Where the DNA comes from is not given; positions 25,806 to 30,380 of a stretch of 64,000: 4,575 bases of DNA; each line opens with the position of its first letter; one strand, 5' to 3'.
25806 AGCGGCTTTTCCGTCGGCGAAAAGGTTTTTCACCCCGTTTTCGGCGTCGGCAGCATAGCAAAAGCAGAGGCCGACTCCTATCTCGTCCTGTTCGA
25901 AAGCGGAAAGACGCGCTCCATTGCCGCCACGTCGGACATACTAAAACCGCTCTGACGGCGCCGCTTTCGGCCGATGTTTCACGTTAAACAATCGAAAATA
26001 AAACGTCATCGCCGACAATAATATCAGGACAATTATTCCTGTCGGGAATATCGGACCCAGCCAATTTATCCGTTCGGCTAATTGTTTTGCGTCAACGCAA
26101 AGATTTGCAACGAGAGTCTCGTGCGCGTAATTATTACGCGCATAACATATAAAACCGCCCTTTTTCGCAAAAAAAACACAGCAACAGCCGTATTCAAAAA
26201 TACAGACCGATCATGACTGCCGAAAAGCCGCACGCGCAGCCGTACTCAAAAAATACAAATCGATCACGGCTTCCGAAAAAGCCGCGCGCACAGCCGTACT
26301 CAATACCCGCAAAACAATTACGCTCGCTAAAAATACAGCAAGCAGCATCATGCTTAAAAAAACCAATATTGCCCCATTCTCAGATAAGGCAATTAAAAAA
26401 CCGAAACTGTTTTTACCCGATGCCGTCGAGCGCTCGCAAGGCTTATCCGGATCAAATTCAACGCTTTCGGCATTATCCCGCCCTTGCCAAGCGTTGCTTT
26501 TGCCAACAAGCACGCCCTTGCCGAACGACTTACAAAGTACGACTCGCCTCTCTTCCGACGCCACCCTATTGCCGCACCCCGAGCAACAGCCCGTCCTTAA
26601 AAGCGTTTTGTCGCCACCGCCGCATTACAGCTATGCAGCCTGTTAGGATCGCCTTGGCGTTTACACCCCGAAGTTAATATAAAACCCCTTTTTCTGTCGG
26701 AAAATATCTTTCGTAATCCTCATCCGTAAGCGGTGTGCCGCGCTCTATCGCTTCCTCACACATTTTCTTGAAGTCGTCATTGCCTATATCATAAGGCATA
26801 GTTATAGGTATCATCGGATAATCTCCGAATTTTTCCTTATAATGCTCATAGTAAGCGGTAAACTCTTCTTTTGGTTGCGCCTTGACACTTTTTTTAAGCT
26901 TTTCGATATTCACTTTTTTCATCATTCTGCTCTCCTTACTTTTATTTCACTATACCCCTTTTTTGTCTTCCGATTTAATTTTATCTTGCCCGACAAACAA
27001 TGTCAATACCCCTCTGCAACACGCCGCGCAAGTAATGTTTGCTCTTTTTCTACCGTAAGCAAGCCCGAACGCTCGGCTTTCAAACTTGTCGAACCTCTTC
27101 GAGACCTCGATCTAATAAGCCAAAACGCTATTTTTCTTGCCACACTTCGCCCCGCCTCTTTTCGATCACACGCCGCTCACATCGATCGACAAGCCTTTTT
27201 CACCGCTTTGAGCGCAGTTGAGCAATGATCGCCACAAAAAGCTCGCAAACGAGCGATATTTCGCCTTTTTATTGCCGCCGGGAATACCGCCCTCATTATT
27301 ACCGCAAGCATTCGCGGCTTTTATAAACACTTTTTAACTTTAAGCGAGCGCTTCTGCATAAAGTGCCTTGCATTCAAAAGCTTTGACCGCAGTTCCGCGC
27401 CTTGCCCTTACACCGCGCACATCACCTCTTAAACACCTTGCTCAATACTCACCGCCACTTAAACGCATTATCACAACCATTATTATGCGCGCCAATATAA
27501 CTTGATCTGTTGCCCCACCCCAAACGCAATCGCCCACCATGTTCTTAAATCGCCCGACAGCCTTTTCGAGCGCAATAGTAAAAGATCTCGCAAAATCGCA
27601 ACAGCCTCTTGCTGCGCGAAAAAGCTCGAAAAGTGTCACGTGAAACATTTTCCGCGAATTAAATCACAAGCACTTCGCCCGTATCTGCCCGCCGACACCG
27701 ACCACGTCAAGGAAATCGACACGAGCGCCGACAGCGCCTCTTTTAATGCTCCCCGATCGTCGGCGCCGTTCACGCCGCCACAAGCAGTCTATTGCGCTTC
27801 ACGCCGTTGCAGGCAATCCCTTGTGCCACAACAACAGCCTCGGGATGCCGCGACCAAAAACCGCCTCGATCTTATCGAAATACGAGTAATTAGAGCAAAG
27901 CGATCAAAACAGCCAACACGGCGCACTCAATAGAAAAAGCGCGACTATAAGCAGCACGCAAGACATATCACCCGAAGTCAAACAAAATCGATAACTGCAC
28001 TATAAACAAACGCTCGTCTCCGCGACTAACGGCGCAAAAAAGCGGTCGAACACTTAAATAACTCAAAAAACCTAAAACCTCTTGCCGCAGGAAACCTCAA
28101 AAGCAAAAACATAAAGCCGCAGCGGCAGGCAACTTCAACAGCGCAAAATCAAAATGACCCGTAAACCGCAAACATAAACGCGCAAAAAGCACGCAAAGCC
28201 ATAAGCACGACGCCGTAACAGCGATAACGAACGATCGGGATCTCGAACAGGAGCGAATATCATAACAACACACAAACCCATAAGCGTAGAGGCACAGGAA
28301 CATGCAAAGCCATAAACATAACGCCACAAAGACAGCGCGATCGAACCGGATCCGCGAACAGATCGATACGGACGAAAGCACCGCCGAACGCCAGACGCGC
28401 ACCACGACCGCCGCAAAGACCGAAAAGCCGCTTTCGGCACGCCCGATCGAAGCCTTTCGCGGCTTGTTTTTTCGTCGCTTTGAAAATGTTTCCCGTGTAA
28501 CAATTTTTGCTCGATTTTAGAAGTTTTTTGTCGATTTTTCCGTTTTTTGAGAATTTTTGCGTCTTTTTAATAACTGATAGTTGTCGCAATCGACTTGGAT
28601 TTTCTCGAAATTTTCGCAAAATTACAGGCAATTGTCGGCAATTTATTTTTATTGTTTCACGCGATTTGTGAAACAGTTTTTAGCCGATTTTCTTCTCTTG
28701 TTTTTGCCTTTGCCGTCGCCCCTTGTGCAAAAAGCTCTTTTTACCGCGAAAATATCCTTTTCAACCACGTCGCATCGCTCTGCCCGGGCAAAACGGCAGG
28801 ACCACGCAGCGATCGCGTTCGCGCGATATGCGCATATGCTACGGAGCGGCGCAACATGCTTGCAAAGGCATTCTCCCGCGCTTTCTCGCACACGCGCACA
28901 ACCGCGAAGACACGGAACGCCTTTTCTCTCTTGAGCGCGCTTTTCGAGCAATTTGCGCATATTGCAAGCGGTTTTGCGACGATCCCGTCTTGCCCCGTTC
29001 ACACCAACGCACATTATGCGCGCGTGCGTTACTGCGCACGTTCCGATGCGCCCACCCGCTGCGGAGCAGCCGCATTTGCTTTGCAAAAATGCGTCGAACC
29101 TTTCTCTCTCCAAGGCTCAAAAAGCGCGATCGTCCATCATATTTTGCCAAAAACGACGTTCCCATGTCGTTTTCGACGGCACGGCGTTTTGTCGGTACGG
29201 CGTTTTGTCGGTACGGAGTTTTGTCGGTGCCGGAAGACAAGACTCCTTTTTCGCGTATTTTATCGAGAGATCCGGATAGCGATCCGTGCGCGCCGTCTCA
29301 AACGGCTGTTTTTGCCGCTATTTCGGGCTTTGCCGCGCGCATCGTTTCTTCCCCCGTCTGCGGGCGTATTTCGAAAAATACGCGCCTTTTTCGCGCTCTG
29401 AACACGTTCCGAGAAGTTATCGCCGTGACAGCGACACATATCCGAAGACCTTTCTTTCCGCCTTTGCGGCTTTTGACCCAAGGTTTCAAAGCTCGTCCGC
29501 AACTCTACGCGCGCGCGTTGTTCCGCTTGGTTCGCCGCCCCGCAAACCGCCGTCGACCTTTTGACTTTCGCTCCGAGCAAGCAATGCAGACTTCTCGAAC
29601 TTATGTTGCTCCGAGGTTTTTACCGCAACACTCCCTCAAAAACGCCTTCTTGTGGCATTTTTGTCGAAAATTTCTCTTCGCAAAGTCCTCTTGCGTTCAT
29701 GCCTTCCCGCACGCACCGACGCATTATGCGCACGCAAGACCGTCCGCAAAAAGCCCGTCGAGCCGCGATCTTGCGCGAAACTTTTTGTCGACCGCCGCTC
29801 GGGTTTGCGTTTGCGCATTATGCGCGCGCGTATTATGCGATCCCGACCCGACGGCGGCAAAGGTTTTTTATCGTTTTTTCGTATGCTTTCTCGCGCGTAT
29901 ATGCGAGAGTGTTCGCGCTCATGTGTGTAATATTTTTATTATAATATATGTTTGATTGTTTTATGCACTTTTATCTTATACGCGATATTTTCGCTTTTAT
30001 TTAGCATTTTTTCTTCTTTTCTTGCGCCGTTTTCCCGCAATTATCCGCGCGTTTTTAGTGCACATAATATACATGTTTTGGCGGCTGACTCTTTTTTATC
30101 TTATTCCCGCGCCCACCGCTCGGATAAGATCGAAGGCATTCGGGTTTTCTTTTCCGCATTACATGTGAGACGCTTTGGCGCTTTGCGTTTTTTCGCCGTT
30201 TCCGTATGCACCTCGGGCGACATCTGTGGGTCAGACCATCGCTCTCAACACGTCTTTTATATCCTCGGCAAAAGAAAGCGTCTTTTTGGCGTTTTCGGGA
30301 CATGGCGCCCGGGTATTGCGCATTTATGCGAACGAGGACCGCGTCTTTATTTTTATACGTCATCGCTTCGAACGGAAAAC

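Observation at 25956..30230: ~4.3-kb almost gene-free island with internal architecture, in an otherwise tightly packed genome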

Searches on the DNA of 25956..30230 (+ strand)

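Call 52: search_dna_similar(query=window:25956-30230:+, collection=phages, mode=distant, max_rows=10)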
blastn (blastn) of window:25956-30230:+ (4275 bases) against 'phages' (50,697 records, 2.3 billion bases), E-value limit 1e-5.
No match.

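Call 53: search_dna_similar(query=window:25956-30230:+, collection=plasmids, mode=distant, max_rows=10)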
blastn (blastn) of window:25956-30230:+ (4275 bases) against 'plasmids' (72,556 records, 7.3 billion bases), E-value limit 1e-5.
No match.
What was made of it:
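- On Prophage, ICE or plasmid remnant: No blastn match in phages or plasmids (calls 52, 53).
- No similarity to any phage or plasmid record (calls 52, 53).
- Tried and rejected: Mobile elements: blastn against phages and plasmids found nothing (calls 52, 53).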
